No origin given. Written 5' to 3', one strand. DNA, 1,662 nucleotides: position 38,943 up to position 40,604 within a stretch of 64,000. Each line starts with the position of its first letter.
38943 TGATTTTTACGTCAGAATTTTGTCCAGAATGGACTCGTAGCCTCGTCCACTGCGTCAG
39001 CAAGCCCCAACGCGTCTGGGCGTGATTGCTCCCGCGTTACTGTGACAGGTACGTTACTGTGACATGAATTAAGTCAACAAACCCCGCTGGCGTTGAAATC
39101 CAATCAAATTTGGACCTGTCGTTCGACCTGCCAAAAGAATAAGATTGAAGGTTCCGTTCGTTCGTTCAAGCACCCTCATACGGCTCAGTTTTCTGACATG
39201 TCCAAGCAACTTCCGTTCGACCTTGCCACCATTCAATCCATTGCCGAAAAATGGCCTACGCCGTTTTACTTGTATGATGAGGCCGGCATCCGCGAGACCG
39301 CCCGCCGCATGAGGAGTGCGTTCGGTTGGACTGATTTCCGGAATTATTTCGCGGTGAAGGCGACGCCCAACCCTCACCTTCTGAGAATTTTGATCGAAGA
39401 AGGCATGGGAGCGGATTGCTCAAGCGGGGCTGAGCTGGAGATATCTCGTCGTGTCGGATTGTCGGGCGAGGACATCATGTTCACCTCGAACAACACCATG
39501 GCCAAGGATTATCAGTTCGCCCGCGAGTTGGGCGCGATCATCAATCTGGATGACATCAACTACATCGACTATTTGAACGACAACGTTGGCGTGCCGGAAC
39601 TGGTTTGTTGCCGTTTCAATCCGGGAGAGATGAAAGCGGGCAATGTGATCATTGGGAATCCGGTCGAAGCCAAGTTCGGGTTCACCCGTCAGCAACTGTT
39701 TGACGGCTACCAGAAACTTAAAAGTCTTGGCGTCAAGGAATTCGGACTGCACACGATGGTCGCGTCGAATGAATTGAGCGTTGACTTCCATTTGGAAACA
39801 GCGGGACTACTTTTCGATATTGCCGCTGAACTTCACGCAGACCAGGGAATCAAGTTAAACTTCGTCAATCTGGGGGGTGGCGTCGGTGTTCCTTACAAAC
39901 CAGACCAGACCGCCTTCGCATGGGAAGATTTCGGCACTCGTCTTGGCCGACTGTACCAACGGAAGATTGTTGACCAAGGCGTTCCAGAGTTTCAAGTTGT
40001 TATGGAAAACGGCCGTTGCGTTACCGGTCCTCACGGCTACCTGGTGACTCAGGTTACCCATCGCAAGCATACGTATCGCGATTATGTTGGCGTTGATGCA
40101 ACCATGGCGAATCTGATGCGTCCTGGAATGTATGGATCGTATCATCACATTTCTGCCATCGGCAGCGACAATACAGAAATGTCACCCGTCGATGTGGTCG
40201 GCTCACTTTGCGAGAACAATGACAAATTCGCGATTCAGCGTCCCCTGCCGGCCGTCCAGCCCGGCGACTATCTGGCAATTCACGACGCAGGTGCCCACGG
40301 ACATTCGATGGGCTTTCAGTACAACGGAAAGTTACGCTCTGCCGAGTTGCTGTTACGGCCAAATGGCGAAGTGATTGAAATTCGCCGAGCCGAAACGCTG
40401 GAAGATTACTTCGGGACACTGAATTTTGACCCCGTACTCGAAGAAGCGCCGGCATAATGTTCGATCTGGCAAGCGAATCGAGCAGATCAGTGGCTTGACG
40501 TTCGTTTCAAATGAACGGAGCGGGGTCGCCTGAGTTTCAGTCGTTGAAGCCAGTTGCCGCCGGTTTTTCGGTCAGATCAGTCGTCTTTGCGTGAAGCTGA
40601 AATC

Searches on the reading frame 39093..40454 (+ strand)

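Call 69: search_protein_families(library=pfam, proteins=[window:39093-40454:+], max_evalue=0.01)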
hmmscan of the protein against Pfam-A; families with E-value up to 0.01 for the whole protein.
window:39093-40454:+ (454 aa): 2 families
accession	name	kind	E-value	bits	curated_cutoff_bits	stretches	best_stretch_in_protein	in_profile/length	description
PF02784.22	Orn_Arg_deC_N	-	7.2e-27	94.8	23.4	1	65-311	3-246/247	Pyridoxal-dependent decarboxylase, pyridoxal binding domain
PF00278.28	Orn_DAP_Arg_deC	-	3.1e-21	75.9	23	1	58-400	1-95/95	Pyridoxal-dependent decarboxylase, C-terminal sheet domain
